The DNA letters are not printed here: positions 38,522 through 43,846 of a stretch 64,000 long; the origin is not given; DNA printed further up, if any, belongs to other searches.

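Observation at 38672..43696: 1674-aa DnaQ-exonuclease / DinG / RecQ triple fusion as main cargo of a repeat-bounded island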

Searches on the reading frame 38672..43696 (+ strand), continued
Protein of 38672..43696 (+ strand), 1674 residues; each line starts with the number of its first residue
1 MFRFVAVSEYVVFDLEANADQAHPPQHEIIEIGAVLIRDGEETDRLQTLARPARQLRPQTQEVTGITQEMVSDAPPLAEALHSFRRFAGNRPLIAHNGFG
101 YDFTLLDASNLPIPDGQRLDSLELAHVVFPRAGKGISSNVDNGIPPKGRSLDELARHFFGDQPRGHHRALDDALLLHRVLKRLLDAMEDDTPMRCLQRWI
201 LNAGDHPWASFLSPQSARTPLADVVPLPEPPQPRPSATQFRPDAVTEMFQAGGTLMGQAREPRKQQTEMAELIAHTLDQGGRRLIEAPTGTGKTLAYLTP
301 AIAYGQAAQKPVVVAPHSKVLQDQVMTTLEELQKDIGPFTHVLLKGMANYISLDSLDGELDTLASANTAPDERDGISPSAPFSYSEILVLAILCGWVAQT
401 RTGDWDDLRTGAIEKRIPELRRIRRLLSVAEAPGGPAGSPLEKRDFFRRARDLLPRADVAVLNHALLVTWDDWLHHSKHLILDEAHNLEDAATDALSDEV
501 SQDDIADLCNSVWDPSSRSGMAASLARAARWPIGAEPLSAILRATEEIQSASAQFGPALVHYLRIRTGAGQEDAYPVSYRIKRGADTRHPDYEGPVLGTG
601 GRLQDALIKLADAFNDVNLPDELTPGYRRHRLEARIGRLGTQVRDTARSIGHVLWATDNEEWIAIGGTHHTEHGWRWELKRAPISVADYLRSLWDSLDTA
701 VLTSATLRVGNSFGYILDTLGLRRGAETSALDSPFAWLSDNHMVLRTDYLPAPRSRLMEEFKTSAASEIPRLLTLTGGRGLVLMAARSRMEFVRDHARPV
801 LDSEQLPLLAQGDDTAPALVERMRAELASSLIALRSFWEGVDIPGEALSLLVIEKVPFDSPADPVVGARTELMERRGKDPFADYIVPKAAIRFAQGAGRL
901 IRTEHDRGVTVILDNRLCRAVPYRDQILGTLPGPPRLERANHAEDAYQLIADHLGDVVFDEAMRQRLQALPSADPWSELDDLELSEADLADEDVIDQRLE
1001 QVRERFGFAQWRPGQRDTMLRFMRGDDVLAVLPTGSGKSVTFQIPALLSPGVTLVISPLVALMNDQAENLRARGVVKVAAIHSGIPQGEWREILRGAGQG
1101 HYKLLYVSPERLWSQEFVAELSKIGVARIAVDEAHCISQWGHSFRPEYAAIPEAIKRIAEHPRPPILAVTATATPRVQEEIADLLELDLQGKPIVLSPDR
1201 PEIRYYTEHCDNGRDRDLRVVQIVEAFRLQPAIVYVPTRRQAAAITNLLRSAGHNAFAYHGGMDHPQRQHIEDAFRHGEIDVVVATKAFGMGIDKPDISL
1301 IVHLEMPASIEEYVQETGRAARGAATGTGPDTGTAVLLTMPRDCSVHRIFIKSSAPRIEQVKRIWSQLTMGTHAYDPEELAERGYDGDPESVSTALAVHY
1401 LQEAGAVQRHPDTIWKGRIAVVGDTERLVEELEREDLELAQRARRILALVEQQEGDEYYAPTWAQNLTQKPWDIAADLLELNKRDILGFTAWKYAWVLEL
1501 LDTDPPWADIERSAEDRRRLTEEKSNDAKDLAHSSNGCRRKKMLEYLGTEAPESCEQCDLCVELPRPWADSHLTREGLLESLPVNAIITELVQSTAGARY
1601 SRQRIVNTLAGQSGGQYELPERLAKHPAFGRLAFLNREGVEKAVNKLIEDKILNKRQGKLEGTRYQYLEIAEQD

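Call 16: find_encoding_contigs(protein=P0004, flank=10000, max_places=2)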
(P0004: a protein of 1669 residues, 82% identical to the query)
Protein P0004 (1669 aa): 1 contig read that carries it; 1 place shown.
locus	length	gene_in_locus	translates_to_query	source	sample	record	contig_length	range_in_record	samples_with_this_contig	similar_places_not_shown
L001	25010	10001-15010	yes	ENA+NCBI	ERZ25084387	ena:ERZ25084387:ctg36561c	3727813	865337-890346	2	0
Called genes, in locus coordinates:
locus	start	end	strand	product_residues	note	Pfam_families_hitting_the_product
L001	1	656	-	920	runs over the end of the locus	PF02653:BPD_transp_2, PF00005:ABC_tran, PF13304:AAA_21 (faint), PF12399:BCA_ABC_TP_C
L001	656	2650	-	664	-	PF00005:ABC_tran, PF13304:AAA_21 (faint)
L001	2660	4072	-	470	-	PF13458:Peripla_BP_6 (weak)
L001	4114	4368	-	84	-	-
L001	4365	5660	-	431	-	PF02771:Acyl-CoA_dh_N, PF02770:Acyl-CoA_dh_M, PF08028:Acyl-CoA_dh_2 (weak)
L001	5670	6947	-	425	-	PF06739:SBBP (faint), PF17164:DUF5122 (faint)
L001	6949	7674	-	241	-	PF00960:Neocarzinostat (faint), PF05887:Trypan_PARP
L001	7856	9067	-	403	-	PF00070:Pyr_redox (faint), PF01266:DAO (weak), PF01494:FAD_binding_3, PF03486:HI0933_like (faint), PF05834:Lycopene_cycl (faint), PF07992:Pyr_redox_2 (weak), PF13450:NAD_binding_8 (weak)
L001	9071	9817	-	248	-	PF17645:Amdase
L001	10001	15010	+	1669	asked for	PF00929:RNase_T, PF00270:DEAD (weak), PF04851:ResIII (faint), PF13307:Helicase_C_2, PF00270:DEAD, PF00271:Helicase_C, PF16124:RecQ_Zn_bind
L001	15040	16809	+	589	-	PF13191:AAA_16 (faint), PF00580:UvrD-helicase, PF13245:AAA_19 (weak), PF01443:Viral_helicase1 (faint), PF09848:SLFN-g3_helicase (faint), PF13361:UvrD_C (weak), PF13538:UvrD_C_2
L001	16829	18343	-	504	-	PF02661:Fic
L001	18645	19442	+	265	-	PF01261:AP_endonuc_2 (weak)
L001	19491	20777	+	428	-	PF00079:Serpin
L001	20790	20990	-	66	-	PF06902:Fer4_19 (weak), PF13459:Fer4_15, PF13370:Fer4_13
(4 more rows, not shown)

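Call 17: find_encoding_contigs(protein=P0026, flank=10000, max_places=2)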
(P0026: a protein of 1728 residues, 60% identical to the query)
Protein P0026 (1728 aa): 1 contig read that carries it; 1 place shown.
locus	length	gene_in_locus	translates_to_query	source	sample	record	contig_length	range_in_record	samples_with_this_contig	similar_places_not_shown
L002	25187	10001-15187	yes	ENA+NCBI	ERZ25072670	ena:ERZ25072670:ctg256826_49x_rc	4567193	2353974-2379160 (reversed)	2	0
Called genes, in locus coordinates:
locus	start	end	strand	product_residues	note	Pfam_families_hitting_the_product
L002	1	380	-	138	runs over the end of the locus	-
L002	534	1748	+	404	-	PF00005:ABC_tran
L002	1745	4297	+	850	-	PF00528:BPD_transp_1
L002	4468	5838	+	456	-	PF04069:OpuAC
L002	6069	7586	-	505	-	PF06253:MTTB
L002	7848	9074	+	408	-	PF01321:Creatinase_N, PF00557:Peptidase_M24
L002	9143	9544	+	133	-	PF03446:NAD_binding_2 (weak)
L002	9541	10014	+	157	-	PF01850:PIN (weak)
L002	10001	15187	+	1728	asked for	PF00929:RNase_T, PF00270:DEAD, PF04851:ResIII (faint), PF13307:Helicase_C_2, PF00270:DEAD, PF00271:Helicase_C, PF16124:RecQ_Zn_bind (weak)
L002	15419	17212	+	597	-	PF00580:UvrD-helicase (faint), PF13191:AAA_16 (weak), PF13245:AAA_19 (weak), PF13361:UvrD_C (weak), PF13538:UvrD_C_2 (weak)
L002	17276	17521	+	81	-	PF01402:RHH_1 (weak)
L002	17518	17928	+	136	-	PF01850:PIN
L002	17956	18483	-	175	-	PF02834:LigT_PEase, PF13563:2_5_RNA_ligase2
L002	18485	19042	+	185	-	PF01661:Macro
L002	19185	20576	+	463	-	PF13304:AAA_21, PF13175:AAA_15 (weak)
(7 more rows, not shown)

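Call 18: find_encoding_contigs(protein=P0106, flank=10000, max_places=2)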
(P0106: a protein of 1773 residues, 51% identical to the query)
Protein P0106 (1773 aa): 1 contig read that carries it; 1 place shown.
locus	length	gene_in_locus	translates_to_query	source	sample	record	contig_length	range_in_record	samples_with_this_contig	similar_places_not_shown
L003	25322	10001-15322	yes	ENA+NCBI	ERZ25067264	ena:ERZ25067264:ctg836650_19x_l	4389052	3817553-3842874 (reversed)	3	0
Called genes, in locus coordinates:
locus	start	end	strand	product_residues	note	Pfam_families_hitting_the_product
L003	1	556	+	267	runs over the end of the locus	PF03328:HpcH_HpaI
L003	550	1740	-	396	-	-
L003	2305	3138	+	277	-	PF00092:VWA (weak)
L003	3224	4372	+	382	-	PF04909:Amidohydro_2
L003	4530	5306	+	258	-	PF01987:AIM24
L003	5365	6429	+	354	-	-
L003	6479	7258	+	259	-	-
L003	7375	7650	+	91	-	PF24696:UGSC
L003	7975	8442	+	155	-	PF00903:Glyoxalase, PF18029:Glyoxalase_6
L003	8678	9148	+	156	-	PF07681:DoxX (weak)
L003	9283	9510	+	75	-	PF01402:RHH_1 (weak)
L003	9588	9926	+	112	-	PF01850:PIN (weak)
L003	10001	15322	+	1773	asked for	PF00929:RNase_T, PF00270:DEAD (weak), PF04851:ResIII (faint), PF13307:Helicase_C_2, PF00270:DEAD, PF00271:Helicase_C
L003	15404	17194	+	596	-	PF00580:UvrD-helicase (faint), PF13191:AAA_16 (faint), PF13245:AAA_19 (weak), PF13604:AAA_30 (weak), PF01443:Viral_helicase1 (faint), PF13361:UvrD_C, PF13538:UvrD_C_2 (weak)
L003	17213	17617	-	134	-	PF01850:PIN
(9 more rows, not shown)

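Call 19: find_encoding_contigs(protein=P0120, flank=10000, max_places=2)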
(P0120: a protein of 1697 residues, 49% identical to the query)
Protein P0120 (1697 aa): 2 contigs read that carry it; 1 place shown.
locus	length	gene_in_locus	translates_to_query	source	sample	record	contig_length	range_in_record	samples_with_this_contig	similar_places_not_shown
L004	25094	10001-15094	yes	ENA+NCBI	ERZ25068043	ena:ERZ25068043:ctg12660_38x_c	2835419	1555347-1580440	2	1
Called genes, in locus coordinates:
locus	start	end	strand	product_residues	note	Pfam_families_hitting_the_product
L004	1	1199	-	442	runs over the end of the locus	PF00232:Glyco_hydro_1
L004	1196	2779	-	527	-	PF00128:Alpha-amylase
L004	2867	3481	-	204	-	PF01872:RibD_C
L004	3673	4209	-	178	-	PF01035:DNA_binding_1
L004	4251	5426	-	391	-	PF00202:Aminotran_3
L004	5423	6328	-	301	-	PF00696:AA_kinase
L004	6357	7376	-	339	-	PF01118:Semialdhyde_dh, PF22698:Semialdhyde_dhC_1, PF02774:Semialdhyde_dhC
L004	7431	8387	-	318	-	PF00389:2-Hacid_dh, PF02826:2-Hacid_dh_C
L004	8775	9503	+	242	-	PF13657:Couple_hipA, PF07804:HipA_C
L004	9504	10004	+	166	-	PF07804:HipA_C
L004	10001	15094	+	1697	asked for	PF00929:RNase_T, PF00270:DEAD, PF04851:ResIII (faint), PF13307:Helicase_C_2, PF00270:DEAD, PF00271:Helicase_C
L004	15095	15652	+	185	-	-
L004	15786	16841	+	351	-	PF13361:UvrD_C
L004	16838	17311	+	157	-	PF08818:DUF1801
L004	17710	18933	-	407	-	PF02746:MR_MLE_N, PF13378:MR_MLE_C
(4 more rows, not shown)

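Call 20: find_encoding_contigs(protein=P0065, flank=10000, max_places=2)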
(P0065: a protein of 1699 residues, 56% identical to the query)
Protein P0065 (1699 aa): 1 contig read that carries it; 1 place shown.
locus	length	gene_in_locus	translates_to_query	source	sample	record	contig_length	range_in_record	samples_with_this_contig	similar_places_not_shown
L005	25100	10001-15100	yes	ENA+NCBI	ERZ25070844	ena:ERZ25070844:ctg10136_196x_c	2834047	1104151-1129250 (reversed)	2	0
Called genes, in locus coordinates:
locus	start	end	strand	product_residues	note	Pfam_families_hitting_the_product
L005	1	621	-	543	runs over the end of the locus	PF00270:DEAD, PF04851:ResIII, PF18766:SWI2_SNF2 (weak), PF00271:Helicase_C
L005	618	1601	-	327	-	PF01507:PAPS_reduct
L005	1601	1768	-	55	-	-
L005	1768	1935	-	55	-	-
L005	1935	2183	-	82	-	-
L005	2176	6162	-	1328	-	-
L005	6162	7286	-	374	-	PF13182:DUF4007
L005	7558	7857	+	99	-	PF07362:CcdA (weak)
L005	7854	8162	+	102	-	PF02452:PemK_toxin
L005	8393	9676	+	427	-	PF13173:AAA_14, PF13635:DUF4143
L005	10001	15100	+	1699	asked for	PF00929:RNase_T, PF04851:ResIII (faint), PF00270:DEAD, PF13307:Helicase_C_2, PF00270:DEAD, PF00271:Helicase_C, PF16124:RecQ_Zn_bind (weak)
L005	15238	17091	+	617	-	PF00580:UvrD-helicase (faint), PF13245:AAA_19 (faint), PF13361:UvrD_C, PF13538:UvrD_C_2 (weak)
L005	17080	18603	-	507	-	PF00361:Proton_antipo_M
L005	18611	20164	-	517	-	PF01059:Oxidored_q5_N (weak), PF00361:Proton_antipo_M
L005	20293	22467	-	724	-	PF00662:Proton_antipo_N, PF00361:Proton_antipo_M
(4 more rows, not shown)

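Call 42: find_encoding_contigs(protein=P0001, flank=10000, max_places=2)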
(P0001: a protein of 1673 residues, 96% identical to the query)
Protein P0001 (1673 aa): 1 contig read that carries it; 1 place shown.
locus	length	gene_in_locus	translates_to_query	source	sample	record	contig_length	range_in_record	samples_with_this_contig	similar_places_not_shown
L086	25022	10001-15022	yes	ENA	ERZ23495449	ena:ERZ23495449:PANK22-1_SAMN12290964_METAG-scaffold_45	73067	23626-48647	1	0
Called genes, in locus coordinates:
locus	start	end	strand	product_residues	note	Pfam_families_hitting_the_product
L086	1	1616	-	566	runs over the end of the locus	PF02776:TPP_enzyme_N, PF00205:TPP_enzyme_M, PF02775:TPP_enzyme_C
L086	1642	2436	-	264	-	PF00106:adh_short, PF08659:KR, PF13561:adh_short_C2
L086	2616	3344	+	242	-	PF00480:ROK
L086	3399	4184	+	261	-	PF00106:adh_short, PF08659:KR, PF13561:adh_short_C2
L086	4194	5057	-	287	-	PF13622:4HBT_3, PF20789:4HBT_3C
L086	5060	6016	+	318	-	PF20434:BD-FAE, PF07859:Abhydrolase_3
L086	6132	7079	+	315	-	PF20434:BD-FAE, PF07859:Abhydrolase_3, PF00326:Peptidase_S9 (faint)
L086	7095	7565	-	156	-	-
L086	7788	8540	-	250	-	PF09233:Endonuc-EcoRV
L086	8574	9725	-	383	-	PF00145:DNA_methylase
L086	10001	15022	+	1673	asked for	PF00929:RNase_T, PF04851:ResIII (faint), PF00270:DEAD, PF13307:Helicase_C_2, PF00270:DEAD, PF00271:Helicase_C, PF16124:RecQ_Zn_bind (weak)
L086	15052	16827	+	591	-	PF00580:UvrD-helicase (weak), PF13191:AAA_16 (weak), PF13245:AAA_19, PF01443:Viral_helicase1 (faint), PF09848:SLFN-g3_helicase (weak), PF13361:UvrD_C (weak), PF13538:UvrD_C_2 (weak)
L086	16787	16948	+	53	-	-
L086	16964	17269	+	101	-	PF02604:PhdYeFM_antitox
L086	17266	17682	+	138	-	PF01850:PIN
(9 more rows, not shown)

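Call 43: find_encoding_contigs(protein=P0002, flank=10000, max_places=2)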
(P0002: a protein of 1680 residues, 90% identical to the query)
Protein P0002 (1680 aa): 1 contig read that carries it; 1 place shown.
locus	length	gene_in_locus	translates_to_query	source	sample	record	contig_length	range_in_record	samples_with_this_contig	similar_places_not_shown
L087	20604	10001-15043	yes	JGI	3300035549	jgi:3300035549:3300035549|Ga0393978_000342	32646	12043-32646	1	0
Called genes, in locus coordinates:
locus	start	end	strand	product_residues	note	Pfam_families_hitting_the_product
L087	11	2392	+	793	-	PF02460:Patched (faint), PF03176:MMPL, PF12349:Sterol-sensing (faint), PF03176:MMPL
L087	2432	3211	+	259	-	PF00106:adh_short, PF08659:KR, PF13561:adh_short_C2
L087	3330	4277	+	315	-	PF20434:BD-FAE, PF07859:Abhydrolase_3, PF00326:Peptidase_S9 (faint)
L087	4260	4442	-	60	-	-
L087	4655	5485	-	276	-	PF13622:4HBT_3, PF20789:4HBT_3C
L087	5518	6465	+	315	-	PF20434:BD-FAE, PF07859:Abhydrolase_3, PF00326:Peptidase_S9 (faint)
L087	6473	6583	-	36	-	-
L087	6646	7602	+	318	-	PF20434:BD-FAE, PF07859:Abhydrolase_3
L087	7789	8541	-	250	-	PF09233:Endonuc-EcoRV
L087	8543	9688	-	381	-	PF00145:DNA_methylase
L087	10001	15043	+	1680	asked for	PF00929:RNase_T, PF04851:ResIII (weak), PF00270:DEAD, PF13307:Helicase_C_2, PF00270:DEAD, PF00271:Helicase_C, PF16124:RecQ_Zn_bind (weak)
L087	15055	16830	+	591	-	PF13191:AAA_16 (faint), PF00580:UvrD-helicase (weak), PF13245:AAA_19 (weak), PF09848:SLFN-g3_helicase (weak), PF13361:UvrD_C (weak), PF13538:UvrD_C_2 (weak)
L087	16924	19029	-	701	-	PF00270:DEAD, PF04851:ResIII, PF22527:DEXQc_Suv3, PF00271:Helicase_C (faint), PF12029:DUF3516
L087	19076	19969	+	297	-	PF00296:Bac_luciferase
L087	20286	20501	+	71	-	PF12728:HTH_17 (weak)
